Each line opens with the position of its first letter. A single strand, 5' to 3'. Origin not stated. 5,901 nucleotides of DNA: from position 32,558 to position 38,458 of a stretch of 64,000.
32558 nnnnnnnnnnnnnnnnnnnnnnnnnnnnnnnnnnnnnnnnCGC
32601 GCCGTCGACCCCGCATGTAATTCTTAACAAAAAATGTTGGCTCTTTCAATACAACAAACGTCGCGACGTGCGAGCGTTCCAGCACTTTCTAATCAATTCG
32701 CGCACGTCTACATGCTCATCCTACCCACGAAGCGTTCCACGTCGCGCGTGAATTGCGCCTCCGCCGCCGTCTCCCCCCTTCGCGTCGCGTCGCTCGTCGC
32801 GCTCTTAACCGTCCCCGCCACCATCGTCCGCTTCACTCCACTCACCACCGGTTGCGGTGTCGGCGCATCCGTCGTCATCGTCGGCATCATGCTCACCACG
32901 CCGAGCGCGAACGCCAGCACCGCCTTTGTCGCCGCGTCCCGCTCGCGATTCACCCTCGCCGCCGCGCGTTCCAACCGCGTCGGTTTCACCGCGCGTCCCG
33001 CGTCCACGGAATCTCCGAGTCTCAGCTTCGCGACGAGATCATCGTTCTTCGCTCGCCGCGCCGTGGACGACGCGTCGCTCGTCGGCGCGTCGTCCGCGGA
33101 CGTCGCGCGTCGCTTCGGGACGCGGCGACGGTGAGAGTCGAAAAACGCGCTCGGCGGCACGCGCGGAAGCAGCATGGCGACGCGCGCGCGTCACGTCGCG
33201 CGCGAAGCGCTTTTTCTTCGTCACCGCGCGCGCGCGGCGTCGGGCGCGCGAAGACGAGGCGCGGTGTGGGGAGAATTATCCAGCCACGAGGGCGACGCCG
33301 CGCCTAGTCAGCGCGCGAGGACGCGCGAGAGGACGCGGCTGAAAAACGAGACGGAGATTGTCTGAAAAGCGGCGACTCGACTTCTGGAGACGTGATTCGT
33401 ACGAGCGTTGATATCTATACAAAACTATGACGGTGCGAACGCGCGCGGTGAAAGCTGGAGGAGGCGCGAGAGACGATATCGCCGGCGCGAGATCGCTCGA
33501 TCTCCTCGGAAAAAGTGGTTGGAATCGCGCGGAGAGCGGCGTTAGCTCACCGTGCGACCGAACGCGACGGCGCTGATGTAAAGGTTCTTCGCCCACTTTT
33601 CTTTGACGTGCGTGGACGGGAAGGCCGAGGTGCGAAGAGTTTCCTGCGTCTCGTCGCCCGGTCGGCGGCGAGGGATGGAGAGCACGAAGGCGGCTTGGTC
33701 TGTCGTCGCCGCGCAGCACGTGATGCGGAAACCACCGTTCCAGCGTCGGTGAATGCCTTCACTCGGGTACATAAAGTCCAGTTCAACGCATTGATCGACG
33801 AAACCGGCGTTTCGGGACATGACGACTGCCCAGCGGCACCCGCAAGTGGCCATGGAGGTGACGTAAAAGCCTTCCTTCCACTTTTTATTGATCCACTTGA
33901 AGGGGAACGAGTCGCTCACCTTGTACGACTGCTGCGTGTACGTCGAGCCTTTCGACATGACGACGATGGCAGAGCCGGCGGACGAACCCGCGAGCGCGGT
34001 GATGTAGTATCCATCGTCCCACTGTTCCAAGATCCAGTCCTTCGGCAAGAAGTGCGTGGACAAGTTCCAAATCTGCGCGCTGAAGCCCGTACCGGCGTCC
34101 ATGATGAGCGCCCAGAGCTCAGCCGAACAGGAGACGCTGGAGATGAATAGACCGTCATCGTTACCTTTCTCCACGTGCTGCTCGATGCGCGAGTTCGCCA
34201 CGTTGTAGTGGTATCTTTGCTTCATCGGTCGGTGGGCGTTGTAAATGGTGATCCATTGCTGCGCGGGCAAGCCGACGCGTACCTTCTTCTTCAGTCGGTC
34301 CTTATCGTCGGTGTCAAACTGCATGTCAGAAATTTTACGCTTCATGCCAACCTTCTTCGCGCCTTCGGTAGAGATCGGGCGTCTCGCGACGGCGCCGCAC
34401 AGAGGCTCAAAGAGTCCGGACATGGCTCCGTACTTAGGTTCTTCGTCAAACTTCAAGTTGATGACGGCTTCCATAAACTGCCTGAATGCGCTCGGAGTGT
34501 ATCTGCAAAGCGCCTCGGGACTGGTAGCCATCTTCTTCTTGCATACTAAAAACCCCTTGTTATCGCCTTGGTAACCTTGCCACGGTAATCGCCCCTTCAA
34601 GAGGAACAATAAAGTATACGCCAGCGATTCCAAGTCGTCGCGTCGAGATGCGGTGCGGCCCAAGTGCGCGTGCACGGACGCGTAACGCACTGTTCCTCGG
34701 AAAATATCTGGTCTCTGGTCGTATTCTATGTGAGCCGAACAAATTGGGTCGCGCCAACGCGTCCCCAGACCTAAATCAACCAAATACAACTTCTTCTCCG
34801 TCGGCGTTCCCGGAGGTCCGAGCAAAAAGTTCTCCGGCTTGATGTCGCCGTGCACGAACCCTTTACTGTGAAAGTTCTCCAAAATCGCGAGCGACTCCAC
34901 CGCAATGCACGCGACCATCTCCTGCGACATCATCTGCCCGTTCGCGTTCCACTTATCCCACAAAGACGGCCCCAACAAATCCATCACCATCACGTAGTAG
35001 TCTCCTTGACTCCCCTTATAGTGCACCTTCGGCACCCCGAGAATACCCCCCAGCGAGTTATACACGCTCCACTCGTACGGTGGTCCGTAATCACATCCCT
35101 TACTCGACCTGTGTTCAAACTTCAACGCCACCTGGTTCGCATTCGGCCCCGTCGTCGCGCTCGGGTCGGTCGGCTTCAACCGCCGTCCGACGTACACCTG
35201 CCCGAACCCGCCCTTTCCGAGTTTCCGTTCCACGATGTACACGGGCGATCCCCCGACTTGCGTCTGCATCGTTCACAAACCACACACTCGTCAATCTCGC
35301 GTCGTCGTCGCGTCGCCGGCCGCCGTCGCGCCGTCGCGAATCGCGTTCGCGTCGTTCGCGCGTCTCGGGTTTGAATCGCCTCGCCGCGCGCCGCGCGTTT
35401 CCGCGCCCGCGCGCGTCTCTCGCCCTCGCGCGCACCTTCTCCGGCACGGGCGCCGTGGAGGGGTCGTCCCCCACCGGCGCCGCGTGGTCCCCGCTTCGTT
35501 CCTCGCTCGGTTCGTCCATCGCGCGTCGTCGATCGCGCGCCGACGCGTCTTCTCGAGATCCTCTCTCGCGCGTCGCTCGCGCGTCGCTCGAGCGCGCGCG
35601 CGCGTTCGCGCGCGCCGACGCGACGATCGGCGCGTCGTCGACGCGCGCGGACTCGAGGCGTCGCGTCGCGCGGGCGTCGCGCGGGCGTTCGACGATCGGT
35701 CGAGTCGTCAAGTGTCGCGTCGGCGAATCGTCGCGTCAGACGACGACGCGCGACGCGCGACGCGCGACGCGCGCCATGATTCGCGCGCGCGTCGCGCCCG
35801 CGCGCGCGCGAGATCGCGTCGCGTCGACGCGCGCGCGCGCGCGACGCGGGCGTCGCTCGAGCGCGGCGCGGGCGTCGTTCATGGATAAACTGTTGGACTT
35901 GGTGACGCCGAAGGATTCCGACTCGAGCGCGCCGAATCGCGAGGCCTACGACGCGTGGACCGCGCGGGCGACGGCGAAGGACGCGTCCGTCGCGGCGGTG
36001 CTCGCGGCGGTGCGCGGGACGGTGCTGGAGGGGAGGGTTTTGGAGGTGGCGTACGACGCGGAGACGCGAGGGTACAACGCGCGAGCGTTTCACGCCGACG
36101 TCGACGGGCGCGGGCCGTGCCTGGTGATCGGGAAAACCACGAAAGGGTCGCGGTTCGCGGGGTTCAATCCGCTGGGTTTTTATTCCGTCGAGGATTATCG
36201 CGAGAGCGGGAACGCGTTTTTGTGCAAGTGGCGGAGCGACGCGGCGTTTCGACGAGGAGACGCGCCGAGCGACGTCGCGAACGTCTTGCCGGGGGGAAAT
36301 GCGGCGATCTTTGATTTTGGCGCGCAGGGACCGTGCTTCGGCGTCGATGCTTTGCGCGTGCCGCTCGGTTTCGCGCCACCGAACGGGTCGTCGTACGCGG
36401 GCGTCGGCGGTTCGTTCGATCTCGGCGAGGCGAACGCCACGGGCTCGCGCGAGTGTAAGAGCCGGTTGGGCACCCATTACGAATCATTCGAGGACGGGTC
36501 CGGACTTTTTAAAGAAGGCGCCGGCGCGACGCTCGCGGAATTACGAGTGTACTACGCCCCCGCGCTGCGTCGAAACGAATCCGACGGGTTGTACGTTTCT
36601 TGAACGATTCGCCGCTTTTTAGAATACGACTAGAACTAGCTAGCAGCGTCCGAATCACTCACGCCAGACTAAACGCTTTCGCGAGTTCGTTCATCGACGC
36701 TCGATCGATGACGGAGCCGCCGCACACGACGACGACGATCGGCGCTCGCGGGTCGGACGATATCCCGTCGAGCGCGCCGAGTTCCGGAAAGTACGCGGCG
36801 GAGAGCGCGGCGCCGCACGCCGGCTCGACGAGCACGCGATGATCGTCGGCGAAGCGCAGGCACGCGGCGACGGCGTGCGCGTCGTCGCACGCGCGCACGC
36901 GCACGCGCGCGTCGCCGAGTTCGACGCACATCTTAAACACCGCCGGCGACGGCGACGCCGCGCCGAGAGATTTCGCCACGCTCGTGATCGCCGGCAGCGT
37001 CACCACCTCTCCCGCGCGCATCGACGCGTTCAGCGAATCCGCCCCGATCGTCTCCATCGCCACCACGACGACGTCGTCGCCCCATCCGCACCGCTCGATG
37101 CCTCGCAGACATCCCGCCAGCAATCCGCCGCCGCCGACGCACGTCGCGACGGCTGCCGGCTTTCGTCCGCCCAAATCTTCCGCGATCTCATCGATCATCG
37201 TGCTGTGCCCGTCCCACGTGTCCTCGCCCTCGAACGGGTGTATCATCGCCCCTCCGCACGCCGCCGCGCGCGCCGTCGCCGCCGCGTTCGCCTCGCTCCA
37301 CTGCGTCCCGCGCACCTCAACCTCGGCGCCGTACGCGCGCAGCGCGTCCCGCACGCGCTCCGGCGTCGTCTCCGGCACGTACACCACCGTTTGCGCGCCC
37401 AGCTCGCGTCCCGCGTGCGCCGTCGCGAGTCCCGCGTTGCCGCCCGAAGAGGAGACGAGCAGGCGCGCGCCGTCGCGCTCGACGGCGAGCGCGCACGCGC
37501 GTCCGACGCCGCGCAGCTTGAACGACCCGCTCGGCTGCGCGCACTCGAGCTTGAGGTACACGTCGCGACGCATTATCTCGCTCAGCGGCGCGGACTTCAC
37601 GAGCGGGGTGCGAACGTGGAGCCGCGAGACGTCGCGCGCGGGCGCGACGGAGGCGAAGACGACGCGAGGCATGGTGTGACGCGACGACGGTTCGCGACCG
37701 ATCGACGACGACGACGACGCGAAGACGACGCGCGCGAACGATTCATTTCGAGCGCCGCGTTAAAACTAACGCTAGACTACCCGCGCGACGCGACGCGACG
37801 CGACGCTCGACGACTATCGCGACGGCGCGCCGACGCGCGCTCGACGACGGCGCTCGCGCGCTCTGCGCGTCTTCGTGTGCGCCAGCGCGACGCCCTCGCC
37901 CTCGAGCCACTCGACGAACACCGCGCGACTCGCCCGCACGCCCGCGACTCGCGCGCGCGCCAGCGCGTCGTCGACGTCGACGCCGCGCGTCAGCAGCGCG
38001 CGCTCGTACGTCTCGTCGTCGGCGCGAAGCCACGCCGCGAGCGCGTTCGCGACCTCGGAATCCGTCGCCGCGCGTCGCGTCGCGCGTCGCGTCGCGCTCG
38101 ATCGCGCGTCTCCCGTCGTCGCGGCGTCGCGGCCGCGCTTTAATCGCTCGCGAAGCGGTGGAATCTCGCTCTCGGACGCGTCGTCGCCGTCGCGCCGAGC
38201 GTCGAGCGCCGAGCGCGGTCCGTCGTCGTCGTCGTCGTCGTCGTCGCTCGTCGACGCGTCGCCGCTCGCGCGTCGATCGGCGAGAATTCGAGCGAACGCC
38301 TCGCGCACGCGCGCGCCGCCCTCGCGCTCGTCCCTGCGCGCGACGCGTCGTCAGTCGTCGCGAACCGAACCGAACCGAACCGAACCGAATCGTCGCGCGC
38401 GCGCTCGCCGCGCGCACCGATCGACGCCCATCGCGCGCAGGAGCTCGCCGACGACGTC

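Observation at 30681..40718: FLVB-like and FLVA-like flavodiiron genes sit 6 kb apart on the same strand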

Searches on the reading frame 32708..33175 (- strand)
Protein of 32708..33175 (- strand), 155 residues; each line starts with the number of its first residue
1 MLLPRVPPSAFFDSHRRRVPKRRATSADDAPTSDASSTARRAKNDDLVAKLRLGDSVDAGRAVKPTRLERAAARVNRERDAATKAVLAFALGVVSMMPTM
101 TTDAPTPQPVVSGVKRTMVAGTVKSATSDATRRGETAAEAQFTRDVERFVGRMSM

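Call 33: search_protein_families(library=pfam, proteins=[window:32708-33175:-], max_evalue=1)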
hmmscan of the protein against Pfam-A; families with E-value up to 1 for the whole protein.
window:32708-33175:- (155 aa): 0 families

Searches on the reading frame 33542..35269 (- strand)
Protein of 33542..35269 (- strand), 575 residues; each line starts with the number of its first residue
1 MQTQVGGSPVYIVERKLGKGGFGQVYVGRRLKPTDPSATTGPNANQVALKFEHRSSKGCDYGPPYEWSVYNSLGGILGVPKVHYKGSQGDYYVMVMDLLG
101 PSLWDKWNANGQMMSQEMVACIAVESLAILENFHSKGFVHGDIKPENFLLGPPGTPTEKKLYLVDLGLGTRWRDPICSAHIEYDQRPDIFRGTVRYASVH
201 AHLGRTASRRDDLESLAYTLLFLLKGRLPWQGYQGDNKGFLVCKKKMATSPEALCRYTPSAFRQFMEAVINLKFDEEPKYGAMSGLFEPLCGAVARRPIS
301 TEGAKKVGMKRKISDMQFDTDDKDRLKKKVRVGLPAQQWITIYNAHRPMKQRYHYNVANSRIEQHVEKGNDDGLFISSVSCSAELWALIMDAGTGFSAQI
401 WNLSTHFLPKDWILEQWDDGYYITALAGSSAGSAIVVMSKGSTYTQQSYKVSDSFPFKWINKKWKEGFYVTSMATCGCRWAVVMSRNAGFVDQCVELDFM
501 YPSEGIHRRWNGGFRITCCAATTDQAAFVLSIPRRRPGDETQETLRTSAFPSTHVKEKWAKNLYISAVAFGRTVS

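Call 5: search_protein_families(library=pfam, proteins=[window:33542-35269:-], max_evalue=0.01)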
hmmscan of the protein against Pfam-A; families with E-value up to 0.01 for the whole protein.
window:33542-35269:- (575 aa): 4 families
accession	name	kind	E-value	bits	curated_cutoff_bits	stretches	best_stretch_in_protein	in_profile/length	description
PF24289.1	DUF7477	-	3.3e-153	508.9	27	1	306-575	2-268/268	Domain of unknown function (DUF7477)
PF00069.31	Pkinase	-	1.6e-14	54.4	31.7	1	11-245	1-212/263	Protein kinase domain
PF17667.7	Pkinase_fungal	-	0.00026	20.3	24.1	1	128-222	297-385/387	Fungal protein kinase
PF07714.23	PK_Tyr_Ser-Thr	-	0.00074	19.3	23.1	1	13-169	3-149/258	Protein tyrosine and serine/threonine kinase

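Call 53: search_solved_structures(query=window:33542-35269:-, max_evalue=0.00001)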
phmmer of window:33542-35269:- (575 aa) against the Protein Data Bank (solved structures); distinct sequences matched with E-value up to 0.00001: 77 (the best 60 are shown).
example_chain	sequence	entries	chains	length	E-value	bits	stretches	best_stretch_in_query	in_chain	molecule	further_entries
3sv0_A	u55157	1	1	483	3.2e-57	197.5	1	11-290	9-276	Casein kinase I-like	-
1csn_A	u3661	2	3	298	6e-56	193.3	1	11-290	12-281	CASEIN KINASE-1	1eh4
2csn_A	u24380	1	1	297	6.1e-56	193.3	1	11-290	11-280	CASEIN KINASE-1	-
6pxp_A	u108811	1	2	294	1.3e-53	185.6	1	11-290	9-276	Casein kinase I isoform delta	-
1cki_A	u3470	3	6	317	1.3e-53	185.6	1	11-291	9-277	CASEIN KINASE I DELTA | RECOMBINANT CASEIN KINASE I DELTA | Casein kinase I isoform delta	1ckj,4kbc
6rcg_A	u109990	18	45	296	1.6e-53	185.3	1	11-290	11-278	Casein kinase I isoform delta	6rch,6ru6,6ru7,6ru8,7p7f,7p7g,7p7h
5ih4_A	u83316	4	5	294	1.6e-53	185.3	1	11-290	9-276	Casein kinase I isoform delta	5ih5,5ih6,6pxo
3uys_A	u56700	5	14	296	1.6e-53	185.3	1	11-290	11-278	Casein kinase I isoform delta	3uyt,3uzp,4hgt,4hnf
5x17_A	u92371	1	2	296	1.6e-53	185.3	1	11-290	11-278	Casein kinase I isoform delta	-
4jjr_A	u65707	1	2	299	1.7e-53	185.2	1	11-290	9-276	Casein kinase I isoform delta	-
8vxd_A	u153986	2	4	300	1.7e-53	185.2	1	11-290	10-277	Casein kinase I isoform delta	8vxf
8d7m_A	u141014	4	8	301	1.7e-53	185.2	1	11-290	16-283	Casein kinase I isoform delta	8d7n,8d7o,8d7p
5mqv_A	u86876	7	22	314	2e-53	185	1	11-290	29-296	Casein kinase I isoform delta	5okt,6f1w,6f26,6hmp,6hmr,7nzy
4kb8_A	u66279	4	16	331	2e-53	185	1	11-291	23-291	Casein kinase I isoform delta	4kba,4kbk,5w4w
4tn6_A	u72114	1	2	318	2.1e-53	184.9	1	11-290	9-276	Casein kinase I isoform delta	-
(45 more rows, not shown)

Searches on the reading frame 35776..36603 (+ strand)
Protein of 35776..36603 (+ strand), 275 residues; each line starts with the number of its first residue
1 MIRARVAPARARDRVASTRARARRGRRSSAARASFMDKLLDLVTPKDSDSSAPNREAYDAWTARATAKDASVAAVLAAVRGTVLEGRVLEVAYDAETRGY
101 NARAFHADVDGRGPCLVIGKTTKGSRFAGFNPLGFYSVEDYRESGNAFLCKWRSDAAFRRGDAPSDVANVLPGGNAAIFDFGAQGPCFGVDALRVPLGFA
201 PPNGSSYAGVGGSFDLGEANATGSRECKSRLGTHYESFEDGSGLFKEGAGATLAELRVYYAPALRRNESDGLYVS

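Call 33: search_protein_families(library=pfam, proteins=[window:35776-36603:+], max_evalue=1)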
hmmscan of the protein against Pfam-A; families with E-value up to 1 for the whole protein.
window:35776-36603:+ (275 aa): 1 family
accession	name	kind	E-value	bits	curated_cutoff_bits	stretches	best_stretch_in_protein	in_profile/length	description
PF07534.22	TLD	-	1.6e-07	31.8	24.5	1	89-171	29-112/170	TLDc domain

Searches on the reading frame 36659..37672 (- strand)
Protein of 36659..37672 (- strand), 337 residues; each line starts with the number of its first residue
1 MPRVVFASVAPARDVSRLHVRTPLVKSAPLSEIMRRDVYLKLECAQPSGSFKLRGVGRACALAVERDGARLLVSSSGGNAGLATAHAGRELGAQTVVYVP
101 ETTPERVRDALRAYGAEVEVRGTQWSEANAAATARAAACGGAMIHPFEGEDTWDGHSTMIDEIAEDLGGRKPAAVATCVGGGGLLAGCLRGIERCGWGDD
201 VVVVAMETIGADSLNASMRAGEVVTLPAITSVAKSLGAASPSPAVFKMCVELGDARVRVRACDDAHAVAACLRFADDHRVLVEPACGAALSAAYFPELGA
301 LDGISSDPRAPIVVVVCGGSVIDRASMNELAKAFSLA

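Call 5: search_protein_families(library=pfam, proteins=[window:36659-37672:-], max_evalue=0.01)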
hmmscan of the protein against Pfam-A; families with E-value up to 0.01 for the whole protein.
window:36659-37672:- (337 aa): 1 family
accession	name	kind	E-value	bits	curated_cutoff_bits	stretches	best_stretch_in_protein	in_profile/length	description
PF00291.31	PALP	-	6.7e-67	226.3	35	1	16-318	2-295/295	Pyridoxal-phosphate dependent enzyme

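Call 54: search_solved_structures(query=window:36659-37672:-, max_evalue=1e-20)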
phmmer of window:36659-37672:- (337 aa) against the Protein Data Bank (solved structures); distinct sequences matched with E-value up to 1e-20: 14.
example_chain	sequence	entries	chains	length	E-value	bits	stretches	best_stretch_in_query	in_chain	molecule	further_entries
1p5j_A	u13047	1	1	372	2.2e-71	243.9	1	17-332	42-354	L-serine dehydratase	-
1pwe_A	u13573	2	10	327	5.4e-71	242.6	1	17-330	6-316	L-serine dehydratase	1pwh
4h27_A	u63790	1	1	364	6.7e-71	242.3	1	17-332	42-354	L-serine dehydratase/L-threonine deaminase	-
2rkb_A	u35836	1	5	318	2.3e-68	234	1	18-328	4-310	Serine dehydratase-like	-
5c3u_A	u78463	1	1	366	8.6e-53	182.8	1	14-334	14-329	L-serine ammonia-lyase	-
8y1j_A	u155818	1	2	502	3.6e-31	111.8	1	18-291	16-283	L-threonine dehydratase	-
1ve5_A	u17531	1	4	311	8.8e-24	87.5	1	13-285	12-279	Threonine deaminase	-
8zkv_A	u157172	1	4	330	1.5e-23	86.8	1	21-291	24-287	L-threonine dehydratase biosynthetic IlvA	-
43cq_A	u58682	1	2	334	1.6e-23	86.7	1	21-291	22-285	L-threonine dehydratase biosynthetic IlvA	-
1tdj_A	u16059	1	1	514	4e-23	85.4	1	21-302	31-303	BIOSYNTHETIC THREONINE DEAMINASE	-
9d2q_A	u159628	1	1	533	5.3e-23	84.9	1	21-302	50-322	L-threonine dehydratase biosynthetic IlvA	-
3iau_A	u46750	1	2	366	2.2e-22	82.9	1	16-293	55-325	Threonine deaminase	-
5cvc_A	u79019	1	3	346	6.6e-22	81.4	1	12-321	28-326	Serine racemase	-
6lut_A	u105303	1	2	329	1.1e-21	80.6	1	17-299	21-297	Probable serine racemase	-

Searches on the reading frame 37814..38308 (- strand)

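Call 33: search_protein_families(library=pfam, proteins=[window:37814-38308:-], max_evalue=1)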
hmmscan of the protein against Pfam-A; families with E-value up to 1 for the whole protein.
window:37814-38308:- (164 aa): 2 families
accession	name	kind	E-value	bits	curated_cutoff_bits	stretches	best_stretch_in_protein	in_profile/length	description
PF02724.19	CDC45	-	0.37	9.4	34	1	3-103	120-196/624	CDC45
PF05793.18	TFIIF_alpha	-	0.6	9.1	27.1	1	11-83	351-424/528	Transcription initiation factor IIF, alpha subunit (TFIIF-alpha)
